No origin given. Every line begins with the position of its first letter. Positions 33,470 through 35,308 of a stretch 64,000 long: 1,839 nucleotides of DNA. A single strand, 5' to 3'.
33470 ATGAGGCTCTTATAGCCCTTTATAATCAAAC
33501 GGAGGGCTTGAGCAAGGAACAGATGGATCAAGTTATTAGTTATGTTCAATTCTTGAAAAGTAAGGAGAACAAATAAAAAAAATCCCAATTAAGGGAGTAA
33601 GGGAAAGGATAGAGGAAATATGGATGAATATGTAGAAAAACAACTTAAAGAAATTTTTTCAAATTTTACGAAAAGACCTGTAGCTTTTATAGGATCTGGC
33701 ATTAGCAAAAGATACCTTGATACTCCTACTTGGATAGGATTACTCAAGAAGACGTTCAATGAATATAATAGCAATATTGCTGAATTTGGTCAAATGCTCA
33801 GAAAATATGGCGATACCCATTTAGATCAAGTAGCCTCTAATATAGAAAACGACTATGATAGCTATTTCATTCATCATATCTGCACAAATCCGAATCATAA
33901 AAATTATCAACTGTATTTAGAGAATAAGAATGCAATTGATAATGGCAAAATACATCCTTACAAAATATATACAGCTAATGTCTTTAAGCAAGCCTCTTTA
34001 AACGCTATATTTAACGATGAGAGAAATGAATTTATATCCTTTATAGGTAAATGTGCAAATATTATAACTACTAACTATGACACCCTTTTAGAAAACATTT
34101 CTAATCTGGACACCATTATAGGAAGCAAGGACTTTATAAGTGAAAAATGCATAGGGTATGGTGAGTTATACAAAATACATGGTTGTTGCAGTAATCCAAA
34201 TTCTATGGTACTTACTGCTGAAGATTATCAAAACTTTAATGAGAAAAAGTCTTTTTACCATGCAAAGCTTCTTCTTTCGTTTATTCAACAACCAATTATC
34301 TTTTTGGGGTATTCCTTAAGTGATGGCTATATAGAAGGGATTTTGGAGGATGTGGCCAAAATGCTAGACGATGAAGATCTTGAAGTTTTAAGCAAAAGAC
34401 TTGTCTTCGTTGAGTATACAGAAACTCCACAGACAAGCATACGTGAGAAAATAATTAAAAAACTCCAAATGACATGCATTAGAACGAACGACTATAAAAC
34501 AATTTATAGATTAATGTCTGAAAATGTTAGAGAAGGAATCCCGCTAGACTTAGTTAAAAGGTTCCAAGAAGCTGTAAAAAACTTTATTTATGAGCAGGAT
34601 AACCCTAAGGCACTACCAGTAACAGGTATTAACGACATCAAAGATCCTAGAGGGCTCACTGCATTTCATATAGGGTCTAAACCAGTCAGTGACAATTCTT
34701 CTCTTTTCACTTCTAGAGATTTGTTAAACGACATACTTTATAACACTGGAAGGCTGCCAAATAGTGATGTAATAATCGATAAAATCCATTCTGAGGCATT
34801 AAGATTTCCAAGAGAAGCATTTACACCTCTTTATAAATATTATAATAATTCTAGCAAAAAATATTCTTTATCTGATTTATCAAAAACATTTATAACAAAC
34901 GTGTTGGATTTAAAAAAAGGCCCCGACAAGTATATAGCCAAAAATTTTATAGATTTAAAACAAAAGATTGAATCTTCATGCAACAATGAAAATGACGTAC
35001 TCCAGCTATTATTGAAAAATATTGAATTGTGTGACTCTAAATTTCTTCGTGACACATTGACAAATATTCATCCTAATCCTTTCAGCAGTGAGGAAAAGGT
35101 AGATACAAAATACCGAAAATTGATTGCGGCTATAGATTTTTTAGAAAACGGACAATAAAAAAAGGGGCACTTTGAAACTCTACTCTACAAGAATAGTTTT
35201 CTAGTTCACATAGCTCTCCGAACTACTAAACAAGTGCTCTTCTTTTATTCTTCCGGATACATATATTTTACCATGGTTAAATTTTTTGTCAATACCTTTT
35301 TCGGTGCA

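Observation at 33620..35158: Prophage-borne solitary SIR2-like gene: candidate single-gene NADase defense/abortive-infection module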

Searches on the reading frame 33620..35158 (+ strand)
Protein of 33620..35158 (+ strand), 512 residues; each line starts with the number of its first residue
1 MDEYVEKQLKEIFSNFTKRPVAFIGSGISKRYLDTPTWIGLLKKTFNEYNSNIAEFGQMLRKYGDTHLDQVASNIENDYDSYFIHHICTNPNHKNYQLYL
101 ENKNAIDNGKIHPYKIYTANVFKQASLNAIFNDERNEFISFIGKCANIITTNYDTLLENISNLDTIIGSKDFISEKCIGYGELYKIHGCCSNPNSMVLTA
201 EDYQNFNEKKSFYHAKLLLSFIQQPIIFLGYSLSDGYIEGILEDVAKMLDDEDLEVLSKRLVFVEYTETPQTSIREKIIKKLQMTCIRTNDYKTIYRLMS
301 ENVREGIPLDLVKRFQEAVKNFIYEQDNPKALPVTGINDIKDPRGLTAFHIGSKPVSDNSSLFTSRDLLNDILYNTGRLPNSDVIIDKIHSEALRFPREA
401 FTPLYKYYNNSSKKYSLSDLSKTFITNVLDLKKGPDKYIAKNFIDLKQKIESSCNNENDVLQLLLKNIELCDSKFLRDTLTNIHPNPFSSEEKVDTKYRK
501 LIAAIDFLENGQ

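Call 3: search_protein_families(library=pfam, proteins=[window:33620-35158:+], max_evalue=0.1)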
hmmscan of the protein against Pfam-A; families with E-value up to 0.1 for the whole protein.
window:33620-35158:+ (512 aa): 1 family
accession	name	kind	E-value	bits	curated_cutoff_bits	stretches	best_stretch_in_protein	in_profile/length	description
PF13289.12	SIR2_2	-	2.4e-23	83.3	24.5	1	147-284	2-138/141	SIR2-like domain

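Call 4: search_protein_families(library=padloc, proteins=[window:33620-35158:+], max_evalue=0.1)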
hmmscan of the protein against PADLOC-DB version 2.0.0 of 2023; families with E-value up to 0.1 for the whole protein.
window:33620-35158:+ (512 aa): 9 families
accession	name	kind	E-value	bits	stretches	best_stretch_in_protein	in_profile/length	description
PDLC04968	PDC-S25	-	3.7e-95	317.9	1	5-511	10-515/517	-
PDLC04967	PDC-S25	-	2.4e-61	206.3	1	15-511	9-527/528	-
PDLC00407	ThsA1|ThsA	-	6.6e-17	59.3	1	148-253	106-216/478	STALD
PDLC00409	ThsA1|ThsA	-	2.5e-12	44.7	1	148-253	107-217/242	STALD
PDLC03856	LmuA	-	6.7e-11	40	1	9-252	8-224/433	-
PDLC04166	Dsr1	-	1.8e-08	30.6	1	139-234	118-209/1227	-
PDLC04087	SIR2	-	3.5e-05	20.8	1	142-166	129-153/343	-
PDLC04088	SIR2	-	0.0023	15.1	1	142-166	170-194/390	-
PDLC04082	SIR2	-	0.0033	14.4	0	146-166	129-149/345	-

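Call 5: search_protein_families(library=ncbifam, proteins=[window:33620-35158:+], max_evalue=0.1)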
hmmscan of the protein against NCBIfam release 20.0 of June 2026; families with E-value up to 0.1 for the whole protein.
window:33620-35158:+ (512 aa): 0 families

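Call 6: search_protein_families(library=phrogs, proteins=[window:33620-35158:+], max_evalue=0.01)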
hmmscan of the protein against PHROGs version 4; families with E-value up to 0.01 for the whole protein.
window:33620-35158:+ (512 aa): 2 families
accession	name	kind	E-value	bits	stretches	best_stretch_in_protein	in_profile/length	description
phrog_2695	-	unknown function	3.9e-87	294.5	1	9-511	3-526/531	-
phrog_7567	-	unknown function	1.5e-12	48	1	133-323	100-287/434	-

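Call 8: find_homologous_proteins(query=window:33620-35158:+)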
Query window:33620-35158:+ (512 aa): 255 proteins with E <= 0.001 among 8000 candidates; the best 120 are listed.
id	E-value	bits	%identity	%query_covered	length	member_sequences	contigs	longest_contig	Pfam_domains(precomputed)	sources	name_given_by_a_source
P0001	0.0e+0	1154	100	100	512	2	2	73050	PF13289.13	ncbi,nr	ncbi:MAG: SIR2 family protein [Roseburia sp.]|nr:SIR2 family protein [Anaeroplasma bactoclasticum] M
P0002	8.3e-164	564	52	100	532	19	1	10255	PF13289.13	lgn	-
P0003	3.2e-155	536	50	100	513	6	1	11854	PF13289.13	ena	-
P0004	7.4e-155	535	49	100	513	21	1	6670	PF13289.13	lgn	-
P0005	1.6e-145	504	49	98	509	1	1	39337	PF13289.13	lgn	-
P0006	1.5e-140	487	47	98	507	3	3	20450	PF13289.13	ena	-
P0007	6.2e-138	479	47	98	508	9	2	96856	PF13289.13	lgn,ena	-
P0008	4.2e-132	460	45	98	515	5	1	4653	PF13289.13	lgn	-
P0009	5.3e-125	436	45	98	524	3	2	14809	PF13289.13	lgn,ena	-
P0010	3.0e-122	427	44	99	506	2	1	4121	PF13289.13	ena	-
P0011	2.0e-95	339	45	72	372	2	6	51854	PF13289.13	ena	-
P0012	1.6e-47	181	30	79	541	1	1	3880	PF13289.13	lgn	-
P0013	1.1e-45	175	29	98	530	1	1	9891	PF13289.13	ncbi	-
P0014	2.0e-45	174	30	99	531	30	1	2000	PF13289.13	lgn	-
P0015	3.4e-45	173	30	98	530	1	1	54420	PF13289.13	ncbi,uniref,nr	ncbi:SIR2 family protein [Clostridium sp. CS001]|uniref:SIR2 family protein n=1 Tax=Clostridium sp. 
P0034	5.0e-41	159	26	98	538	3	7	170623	PF13289.13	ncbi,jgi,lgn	jgi:hypothetical protein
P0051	1.5e-39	154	29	98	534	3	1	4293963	PF13289.13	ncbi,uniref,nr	ncbi:hypothetical protein DYBT9275_04816 [Dyadobacter sp. CECT 9275]|uniref:SIR2-like domain-contain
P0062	4.7e-39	153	31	76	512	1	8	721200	PF13289.13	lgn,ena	-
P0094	1.7e-37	148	31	96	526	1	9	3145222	PF13289.13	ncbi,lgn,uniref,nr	ncbi:SIR2 family protein [Vagococcus salmoninarum]|uniref:SIR2 family protein n=1 Tax=Vagococcus sal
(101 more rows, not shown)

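Call 9: search_solved_structures(query=window:33620-35158:+, max_evalue=1, show_alignments=2)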
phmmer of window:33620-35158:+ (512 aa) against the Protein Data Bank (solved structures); distinct sequences matched with E-value up to 1: 8.
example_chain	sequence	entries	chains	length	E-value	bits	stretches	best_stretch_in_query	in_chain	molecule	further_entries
8zsf_D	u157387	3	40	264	7.9e-06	28.2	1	105-282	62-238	Sir2 family NAD-dependent protein deacetylase | KomC, SIR2 domain protein, NADase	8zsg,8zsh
7uxt_B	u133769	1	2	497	1.7e-05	27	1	147-253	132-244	USG protein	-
6lhx_A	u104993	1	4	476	1.8e-05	27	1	149-247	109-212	ThsA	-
9xvc_H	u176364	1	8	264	7.8e-05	24.9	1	106-282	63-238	KomC(H146N), a SIR2-domain NADase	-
8wc0_A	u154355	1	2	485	0.00015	23.9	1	149-243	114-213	NAD(+) hydrolase ThsA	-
8bto_A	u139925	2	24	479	0.00017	23.8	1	150-247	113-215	NAD(+) hydrolase ThsA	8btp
8zsi_E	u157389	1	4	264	0.00019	23.6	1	105-283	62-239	Sir2 family NAD-dependent protein deacetylase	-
9v0g_E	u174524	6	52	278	0.01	17.9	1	147-247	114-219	NAD-dependent protein deacetylase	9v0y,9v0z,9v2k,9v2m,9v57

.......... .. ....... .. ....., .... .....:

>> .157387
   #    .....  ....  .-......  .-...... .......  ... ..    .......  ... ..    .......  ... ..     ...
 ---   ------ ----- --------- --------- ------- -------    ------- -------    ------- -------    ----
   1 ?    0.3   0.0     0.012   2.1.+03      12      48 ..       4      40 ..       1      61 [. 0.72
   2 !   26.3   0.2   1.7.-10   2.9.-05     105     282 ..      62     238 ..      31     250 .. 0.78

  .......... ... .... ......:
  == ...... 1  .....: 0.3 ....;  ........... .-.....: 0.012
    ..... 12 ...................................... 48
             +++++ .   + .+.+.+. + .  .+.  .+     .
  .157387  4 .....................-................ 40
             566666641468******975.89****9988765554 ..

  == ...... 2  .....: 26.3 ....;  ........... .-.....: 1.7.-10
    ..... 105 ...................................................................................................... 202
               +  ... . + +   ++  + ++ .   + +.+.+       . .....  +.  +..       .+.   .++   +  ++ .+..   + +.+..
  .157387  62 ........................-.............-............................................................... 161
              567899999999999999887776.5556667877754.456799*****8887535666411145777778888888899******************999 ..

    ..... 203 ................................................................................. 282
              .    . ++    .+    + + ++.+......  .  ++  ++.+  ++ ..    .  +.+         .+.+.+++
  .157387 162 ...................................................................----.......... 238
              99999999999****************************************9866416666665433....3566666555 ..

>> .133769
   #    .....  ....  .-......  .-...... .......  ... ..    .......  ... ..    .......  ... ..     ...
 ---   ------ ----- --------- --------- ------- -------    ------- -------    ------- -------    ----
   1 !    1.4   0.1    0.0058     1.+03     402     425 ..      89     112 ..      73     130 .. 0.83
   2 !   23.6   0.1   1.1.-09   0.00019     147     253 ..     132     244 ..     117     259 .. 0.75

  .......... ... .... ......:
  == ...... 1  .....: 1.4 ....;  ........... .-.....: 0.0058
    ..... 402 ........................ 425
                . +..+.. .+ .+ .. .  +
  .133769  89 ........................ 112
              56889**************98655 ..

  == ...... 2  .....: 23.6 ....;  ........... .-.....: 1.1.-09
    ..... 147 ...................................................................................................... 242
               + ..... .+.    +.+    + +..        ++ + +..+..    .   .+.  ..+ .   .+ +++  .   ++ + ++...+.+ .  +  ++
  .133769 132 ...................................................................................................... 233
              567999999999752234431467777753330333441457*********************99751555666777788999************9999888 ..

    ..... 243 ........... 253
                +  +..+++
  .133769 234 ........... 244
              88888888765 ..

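Call 11: search_dna_similar(query=window:33620-35158:+, collection=phages, mode=protein, max_rows=30)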
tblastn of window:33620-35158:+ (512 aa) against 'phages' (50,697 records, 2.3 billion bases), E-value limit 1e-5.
Records with a match: 10; places in all: 10; records where one place covers at least 80% of the query: 0.
Best place of each record, by identity: <60% 10.
By first word of the organism name: Lactococcus 4; Streptococcus 3; Bacillus 1; Mycolicibacterium 1; Bacteriophage 1.
By host as written in the record: - 4; Bacillus cereus 1; Streptococcus gallolyticus gallolyticus_TX20005 1; Streptococcus vestibularis SVE8 1; Streptococcus pneumoniae 20/4 1; Mycolicibacterium smegmatis MTCC 994 1; Lactococcus lactis 1.
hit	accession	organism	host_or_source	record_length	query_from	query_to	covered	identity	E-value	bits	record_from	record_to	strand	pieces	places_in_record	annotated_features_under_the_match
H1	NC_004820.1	Bacillus phage phBC6A51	Bacillus cereus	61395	5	325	63%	32.0%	6e-36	148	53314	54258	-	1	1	hypothetical protein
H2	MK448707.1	Streptococcus phage Javan227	Streptococcus gallolyticus ...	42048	9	323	62%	32.3%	2e-35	147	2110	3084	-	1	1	hypothetical protein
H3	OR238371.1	Streptococcus phage SVep1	Streptococcus vestibularis SVE8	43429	9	323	62%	32.2%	7e-37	151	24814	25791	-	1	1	hypothetical protein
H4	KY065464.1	Streptococcus phage IPP23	Streptococcus pneumoniae 20/4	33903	9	323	62%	32.2%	2e-36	150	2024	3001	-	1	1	hypothetical protein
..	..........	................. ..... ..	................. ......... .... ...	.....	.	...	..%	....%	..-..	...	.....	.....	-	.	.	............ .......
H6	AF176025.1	Lactococcus phage BK5-T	-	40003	20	332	61%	29.0%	9e-22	105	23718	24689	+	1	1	unknown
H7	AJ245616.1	Lactococcus phage BK5-T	-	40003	20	332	61%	29.0%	9e-22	105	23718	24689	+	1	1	hypothetical protein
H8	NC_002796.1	Lactococcus phage BK5-T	Lactococcus lactis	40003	20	332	61%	29.0%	9e-22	105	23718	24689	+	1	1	hypothetical protein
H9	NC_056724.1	Lactococcus phage BK5-T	-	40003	20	332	61%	29.0%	9e-22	105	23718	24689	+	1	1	hypothetical protein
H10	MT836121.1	Bacteriophage sp.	human fecal samples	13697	12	208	38%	32.0%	7e-14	81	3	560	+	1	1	record has no annotation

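Call 12: find_related_loci(query=window:33620-35158:+, collection=viral_contigs, flank=6000)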
Query window:33620-35158:+ (512 aa) in viral_contigs; peptide patterns used: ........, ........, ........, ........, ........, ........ (x = any residue, [..] = any of these).
14 stretches matched a pattern, but none encodes a relative of the query by tblastn (E <= 1e-3).

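Call 15: get_annotated_region(hit=H4, flank=4000)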
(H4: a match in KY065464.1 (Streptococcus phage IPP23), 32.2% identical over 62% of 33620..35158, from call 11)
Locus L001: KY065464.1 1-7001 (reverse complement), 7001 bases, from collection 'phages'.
description: Streptococcus phage IPP23, complete genome.
organism: Streptococcus phage IPP23 (NCBI taxid 1916163)
taxonomy: Viruses; Duplodnaviria; Heunggongvirae; Uroviricota; Caudoviricetes
host: Streptococcus pneumoniae 20/4; source: -; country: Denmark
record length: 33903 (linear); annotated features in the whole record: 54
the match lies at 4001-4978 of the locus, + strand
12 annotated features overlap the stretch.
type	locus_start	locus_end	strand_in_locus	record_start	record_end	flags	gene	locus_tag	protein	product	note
CDS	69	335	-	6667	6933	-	-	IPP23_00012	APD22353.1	replication protein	-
CDS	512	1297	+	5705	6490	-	-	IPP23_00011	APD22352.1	hypothetical protein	-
CDS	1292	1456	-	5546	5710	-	-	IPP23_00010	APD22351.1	hypothetical protein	-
CDS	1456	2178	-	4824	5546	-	-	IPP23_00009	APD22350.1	antirepressor protein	-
CDS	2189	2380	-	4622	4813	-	-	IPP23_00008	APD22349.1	DNA-binding protein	-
CDS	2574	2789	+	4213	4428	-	-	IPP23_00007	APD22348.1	hypothetical protein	-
CDS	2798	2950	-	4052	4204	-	-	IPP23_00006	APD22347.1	hypothetical protein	-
CDS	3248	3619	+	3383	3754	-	-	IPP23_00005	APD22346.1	DNA-binding protein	-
CDS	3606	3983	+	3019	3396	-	-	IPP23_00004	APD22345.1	cI-like repressor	-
CDS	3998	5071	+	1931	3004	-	-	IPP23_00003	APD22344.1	hypothetical protein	-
CDS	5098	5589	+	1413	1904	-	-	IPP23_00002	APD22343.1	hypothetical protein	-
CDS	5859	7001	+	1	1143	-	-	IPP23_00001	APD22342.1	integrase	-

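Call 16: get_annotated_region(hit=H1, flank=4000)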
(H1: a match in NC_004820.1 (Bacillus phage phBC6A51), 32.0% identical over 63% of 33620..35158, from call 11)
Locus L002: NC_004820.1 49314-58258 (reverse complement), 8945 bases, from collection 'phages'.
description: Bacillus prophage phBC6A51, complete genome.
organism: Bacillus phage phBC6A51 (NCBI taxid 225725)
taxonomy: Viruses; Duplodnaviria; Heunggongvirae; Uroviricota; Caudoviricetes
host: Bacillus cereus; source: -; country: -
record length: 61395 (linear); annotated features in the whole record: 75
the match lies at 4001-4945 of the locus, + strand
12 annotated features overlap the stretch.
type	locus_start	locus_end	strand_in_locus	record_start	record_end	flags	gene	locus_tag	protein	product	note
CDS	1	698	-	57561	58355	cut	-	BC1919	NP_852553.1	hypothetical protein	-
CDS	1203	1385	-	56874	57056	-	-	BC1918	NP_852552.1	hypothetical protein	-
CDS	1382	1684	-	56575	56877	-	-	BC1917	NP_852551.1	hypothetical protein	-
CDS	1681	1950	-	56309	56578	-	-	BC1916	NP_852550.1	hypothetical protein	-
CDS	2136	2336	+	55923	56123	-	-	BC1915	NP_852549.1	Transcriptional regulator, PBSX family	-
CDS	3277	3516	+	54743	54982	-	-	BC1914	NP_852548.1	hypothetical protein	-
CDS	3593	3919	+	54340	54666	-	-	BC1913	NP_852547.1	hypothetical protein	-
CDS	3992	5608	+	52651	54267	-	-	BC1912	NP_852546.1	hypothetical protein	-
CDS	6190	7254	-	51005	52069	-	-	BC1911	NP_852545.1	N-acetylmuramoyl-L-alanine amidase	-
CDS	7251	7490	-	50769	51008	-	-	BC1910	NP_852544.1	holin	-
CDS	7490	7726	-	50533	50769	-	-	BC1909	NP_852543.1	XpaF1 protein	-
CDS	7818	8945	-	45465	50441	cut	-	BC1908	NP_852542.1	hypothetical protein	-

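Call 19: find_encoding_contigs(protein=window:33620-35158:+, flank=10000, max_places=4)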
Protein window:33620-35158:+ (512 aa): 2 contigs read that carry it; 1 place shown.
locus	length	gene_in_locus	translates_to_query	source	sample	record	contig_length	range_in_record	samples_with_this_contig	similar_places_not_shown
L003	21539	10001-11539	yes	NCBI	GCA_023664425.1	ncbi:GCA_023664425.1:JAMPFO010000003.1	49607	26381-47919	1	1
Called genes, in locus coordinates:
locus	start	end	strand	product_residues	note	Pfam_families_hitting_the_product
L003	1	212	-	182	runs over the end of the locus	PF10991:Enc34_ssDNA-bd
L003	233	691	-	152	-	PF10926:DUF2800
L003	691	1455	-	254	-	PF10926:DUF2800, PF12705:PDDEXK_1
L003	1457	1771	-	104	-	-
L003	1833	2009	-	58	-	-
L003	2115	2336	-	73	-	-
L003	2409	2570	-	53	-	-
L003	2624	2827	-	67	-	-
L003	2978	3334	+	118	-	-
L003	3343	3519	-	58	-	-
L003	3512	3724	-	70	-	PF13443:HTH_26 (weak)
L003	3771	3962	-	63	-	PF04814:HNF-1_N (weak), PF13443:HTH_26, PF01381:HTH_3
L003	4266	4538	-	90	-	-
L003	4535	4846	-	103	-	-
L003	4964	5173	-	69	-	-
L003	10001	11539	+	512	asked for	PF13289:SIR2_2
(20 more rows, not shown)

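Call 20: find_encoding_contigs(protein=P0007, flank=6000, max_places=2)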
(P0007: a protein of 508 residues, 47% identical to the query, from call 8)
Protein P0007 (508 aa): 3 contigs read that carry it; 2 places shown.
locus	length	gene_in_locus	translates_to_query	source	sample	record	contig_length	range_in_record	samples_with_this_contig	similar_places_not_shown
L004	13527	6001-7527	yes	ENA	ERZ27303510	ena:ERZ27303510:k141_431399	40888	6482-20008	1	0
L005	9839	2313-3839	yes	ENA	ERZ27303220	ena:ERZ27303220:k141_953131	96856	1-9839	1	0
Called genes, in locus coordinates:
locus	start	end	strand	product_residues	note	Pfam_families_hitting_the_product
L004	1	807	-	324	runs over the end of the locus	PF03837:RecT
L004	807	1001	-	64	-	-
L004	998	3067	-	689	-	PF02463:SMC_N (weak), PF13175:AAA_15 (weak)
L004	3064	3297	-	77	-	-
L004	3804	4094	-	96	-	-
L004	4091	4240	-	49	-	-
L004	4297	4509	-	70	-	-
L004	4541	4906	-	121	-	-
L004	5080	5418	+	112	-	PF01381:HTH_3, PF12844:HTH_19 (weak), PF13443:HTH_26 (weak)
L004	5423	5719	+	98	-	-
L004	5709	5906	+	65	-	-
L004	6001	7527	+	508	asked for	PF13289:SIR2_2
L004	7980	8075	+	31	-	-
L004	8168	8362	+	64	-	-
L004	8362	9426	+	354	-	PF14659:Phage_int_SAM_3 (weak), PF00589:Phage_integrase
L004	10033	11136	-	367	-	-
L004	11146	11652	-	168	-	-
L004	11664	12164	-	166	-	-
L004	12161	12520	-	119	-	-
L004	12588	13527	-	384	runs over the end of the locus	-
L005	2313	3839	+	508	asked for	PF13289:SIR2_2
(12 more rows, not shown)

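Call 21: find_encoding_contigs(protein=P0005, flank=6000, max_places=2)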
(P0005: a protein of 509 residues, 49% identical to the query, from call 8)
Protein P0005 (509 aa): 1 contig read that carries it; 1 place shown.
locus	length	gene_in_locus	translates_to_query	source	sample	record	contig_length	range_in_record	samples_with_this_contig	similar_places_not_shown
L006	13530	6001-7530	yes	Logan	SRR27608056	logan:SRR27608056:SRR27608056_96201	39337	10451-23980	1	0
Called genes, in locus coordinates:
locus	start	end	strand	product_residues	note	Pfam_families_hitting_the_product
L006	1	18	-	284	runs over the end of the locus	PF09681:Phage_rep_org_N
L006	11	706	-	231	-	PF00753:Lactamase_B, PF12706:Lactamase_B_2 (faint)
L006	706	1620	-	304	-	-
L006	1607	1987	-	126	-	PF13392:HNH_3 (weak)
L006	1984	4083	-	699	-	PF02463:SMC_N, PF13476:AAA_23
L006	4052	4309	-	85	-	-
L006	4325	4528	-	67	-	PF01381:HTH_3, PF13443:HTH_26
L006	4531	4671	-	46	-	-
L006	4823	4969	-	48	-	-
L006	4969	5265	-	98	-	-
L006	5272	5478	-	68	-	-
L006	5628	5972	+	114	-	PF12844:HTH_19, PF13560:HTH_31, PF01381:HTH_3, PF13443:HTH_26 (weak)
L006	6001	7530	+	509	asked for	PF13289:SIR2_2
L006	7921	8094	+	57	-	-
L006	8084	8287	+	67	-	-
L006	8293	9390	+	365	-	PF14657:Arm-DNA-bind_4, PF14659:Phage_int_SAM_3, PF00589:Phage_integrase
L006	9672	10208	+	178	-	PF02915:Rubrerythrin, PF21349:RUBY_RBDX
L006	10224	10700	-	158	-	-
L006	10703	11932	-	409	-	PF02073:Peptidase_M29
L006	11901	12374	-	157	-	-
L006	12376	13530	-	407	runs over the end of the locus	PF05195:AMP_N, PF00557:Peptidase_M24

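Call 22: find_encoding_contigs(protein=P0006, flank=6000, max_places=2)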
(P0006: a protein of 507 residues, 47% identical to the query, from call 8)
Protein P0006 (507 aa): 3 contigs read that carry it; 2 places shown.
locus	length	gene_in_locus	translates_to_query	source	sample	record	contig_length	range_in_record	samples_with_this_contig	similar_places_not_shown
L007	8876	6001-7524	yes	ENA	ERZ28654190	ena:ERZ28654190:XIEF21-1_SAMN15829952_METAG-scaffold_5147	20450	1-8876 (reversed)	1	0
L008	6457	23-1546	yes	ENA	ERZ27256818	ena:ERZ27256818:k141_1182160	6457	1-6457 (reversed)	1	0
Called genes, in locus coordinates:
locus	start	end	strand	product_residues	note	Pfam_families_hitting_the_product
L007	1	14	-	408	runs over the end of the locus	PF05065:Phage_capsid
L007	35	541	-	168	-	-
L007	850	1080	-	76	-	-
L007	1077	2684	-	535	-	PF06152:Phage_min_cap2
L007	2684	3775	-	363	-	-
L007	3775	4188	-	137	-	-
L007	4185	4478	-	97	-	-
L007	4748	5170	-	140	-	-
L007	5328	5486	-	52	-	-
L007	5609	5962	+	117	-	PF12844:HTH_19, PF13443:HTH_26 (weak), PF13560:HTH_31 (weak), PF01381:HTH_3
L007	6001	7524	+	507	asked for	PF13289:SIR2_2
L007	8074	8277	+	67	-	-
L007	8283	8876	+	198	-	?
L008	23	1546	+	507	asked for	PF13289:SIR2_2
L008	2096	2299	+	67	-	-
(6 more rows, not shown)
